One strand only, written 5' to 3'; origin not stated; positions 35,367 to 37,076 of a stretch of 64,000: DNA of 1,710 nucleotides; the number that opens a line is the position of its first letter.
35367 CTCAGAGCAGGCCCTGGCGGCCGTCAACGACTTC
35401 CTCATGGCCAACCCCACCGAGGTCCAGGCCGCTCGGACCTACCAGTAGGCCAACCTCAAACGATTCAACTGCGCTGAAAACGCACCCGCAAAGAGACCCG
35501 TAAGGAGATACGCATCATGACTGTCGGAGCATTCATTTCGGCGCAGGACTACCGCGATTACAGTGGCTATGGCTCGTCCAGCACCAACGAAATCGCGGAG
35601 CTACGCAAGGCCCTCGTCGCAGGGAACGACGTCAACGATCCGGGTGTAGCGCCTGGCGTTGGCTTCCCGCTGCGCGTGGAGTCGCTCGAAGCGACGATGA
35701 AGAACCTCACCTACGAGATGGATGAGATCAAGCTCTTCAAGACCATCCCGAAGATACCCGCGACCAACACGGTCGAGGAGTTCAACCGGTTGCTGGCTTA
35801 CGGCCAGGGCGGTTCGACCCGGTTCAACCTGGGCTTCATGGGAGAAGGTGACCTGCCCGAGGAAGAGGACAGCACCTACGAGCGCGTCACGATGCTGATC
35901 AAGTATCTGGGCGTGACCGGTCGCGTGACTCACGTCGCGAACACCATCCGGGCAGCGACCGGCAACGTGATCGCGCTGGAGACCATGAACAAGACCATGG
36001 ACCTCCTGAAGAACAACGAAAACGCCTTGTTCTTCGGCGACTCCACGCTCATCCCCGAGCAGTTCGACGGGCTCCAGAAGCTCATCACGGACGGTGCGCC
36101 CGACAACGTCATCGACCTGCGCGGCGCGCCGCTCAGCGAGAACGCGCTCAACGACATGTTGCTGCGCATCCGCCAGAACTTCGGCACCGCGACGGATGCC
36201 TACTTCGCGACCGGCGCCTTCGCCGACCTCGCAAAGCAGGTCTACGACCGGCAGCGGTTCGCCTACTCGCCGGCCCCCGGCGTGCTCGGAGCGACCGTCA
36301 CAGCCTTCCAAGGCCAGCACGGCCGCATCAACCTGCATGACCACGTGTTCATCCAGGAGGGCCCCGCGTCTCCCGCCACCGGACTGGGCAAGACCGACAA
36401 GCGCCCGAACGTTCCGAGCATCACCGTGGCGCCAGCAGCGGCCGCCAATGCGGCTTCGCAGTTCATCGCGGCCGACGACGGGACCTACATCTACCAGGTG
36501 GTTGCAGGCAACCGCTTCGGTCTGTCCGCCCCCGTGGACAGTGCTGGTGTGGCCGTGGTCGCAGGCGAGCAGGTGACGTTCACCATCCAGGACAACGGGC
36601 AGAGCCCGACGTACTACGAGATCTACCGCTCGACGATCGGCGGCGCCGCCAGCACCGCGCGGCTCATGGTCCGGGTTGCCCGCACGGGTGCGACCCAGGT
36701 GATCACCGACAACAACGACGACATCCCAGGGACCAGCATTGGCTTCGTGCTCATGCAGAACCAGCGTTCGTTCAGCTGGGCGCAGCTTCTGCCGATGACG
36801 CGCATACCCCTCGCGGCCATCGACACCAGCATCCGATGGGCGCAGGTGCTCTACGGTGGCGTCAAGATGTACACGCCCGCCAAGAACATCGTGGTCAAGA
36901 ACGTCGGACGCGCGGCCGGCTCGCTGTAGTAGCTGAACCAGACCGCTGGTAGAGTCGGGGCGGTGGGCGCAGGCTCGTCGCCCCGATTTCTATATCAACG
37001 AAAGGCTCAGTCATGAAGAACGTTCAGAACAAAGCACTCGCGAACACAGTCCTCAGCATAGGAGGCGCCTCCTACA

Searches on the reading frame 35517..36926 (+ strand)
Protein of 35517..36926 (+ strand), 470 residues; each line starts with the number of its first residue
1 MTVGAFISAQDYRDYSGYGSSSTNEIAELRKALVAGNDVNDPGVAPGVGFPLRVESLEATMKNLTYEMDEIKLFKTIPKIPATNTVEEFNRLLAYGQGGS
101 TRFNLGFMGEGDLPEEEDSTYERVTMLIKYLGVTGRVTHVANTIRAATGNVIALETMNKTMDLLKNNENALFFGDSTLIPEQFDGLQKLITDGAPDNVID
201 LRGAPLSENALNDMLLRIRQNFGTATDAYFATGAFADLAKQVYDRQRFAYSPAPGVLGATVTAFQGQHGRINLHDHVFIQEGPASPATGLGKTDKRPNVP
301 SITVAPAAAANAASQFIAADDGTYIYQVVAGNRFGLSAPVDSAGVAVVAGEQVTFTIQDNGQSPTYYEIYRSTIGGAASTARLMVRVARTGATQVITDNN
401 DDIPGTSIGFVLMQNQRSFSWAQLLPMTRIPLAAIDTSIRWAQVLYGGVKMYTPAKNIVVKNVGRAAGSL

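Call 9: search_protein_families(library=pfam, max_evalue=0.001, proteins=[window:35517-36926:+])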
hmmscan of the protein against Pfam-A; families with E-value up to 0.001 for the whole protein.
window:35517-36926:+ (470 aa): 1 family
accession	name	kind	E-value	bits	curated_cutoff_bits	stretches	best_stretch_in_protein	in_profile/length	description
PF17236.8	SU10_MCP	-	1.4e-07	31.8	24.1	1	112-279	64-234/292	SU10 major capsid protein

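Call 52: find_homologous_proteins(query=window:35517-36926:+, max_evalue=1e-20)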
Query window:35517-36926:+ (470 aa): 480 proteins with E <= 1e-20 among 8000 candidates; the best 120 are listed.
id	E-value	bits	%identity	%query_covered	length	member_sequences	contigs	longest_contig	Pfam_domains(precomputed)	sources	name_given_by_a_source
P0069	0.0e+0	1040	100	100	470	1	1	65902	-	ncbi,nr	ncbi:MAG: hypothetical protein O7G84_01170 [Gammaproteobacteria bacterium]|nr:hypothetical protein [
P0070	1.5e-287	971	92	100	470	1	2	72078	-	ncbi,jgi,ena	-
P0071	3.4e-284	960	91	100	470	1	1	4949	-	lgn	-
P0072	2.0e-268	908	86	100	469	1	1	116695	PF17236.9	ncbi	-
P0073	2.7e-266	901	85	100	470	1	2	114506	PF17236.9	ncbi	-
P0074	6.2e-265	897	86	100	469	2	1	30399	PF17236.9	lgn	-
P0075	4.6e-264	894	85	100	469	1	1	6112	PF17236.9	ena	-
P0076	1.1e-263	893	85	100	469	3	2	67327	PF17236.9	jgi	jgi:hypothetical protein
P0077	3.2e-262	888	84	100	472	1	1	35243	PF17236.9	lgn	-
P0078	4.9e-259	877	83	100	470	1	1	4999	PF17236.9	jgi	jgi:hypothetical protein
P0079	7.6e-259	877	83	100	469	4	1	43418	PF17236.9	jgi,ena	-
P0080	1.5e-258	876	83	100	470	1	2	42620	PF17236.9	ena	-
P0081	3.9e-257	871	83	100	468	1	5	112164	PF17236.9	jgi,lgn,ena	-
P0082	6.4e-254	860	82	100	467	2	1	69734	PF17236.9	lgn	-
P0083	2.7e-253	858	81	100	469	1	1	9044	PF17236.9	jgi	jgi:hypothetical protein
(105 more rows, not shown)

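Call 53: find_encoding_contigs(protein=P0070, flank=10000, max_places=2)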
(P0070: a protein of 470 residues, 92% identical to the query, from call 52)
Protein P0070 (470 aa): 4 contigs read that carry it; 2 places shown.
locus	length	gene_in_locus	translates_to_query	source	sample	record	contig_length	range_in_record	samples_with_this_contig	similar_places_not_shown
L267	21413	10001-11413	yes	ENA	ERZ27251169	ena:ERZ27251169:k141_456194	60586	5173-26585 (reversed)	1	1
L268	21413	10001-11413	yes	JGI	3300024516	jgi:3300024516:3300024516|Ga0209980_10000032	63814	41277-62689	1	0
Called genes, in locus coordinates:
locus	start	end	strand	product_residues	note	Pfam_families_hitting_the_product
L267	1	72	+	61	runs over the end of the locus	-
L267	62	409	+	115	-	-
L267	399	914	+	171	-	-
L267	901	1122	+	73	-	-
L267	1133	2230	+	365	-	-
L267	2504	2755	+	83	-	-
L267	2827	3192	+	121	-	PF24835:DUF7717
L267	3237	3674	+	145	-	-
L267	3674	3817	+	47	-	-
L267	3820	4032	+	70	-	-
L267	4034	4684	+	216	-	-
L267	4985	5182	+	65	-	-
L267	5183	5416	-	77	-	-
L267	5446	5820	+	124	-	PF24729:Acb2_Tad1_hairpin (weak)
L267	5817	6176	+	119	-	-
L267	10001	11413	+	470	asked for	-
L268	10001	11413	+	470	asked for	-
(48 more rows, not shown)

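Call 54: find_encoding_contigs(protein=P0072, flank=10000, max_places=1)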
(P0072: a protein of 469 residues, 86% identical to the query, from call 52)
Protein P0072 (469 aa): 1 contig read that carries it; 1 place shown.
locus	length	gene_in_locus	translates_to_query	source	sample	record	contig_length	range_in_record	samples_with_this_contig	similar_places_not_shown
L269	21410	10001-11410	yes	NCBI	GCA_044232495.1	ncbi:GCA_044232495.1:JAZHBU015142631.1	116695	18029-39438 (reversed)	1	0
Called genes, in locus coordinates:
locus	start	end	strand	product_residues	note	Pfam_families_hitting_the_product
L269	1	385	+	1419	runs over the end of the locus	PF18823:InPase, PF18789:DarA_C (weak)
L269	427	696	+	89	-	-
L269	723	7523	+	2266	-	PF00176:SNF2-rel_dom, PF04851:ResIII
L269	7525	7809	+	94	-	-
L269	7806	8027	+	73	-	-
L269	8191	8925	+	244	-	-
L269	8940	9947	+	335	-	-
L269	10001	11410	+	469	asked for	PF17236:SU10_MCP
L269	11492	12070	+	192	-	-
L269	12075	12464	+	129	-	-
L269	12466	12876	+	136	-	-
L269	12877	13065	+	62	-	-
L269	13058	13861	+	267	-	-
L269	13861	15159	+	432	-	-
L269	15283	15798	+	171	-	-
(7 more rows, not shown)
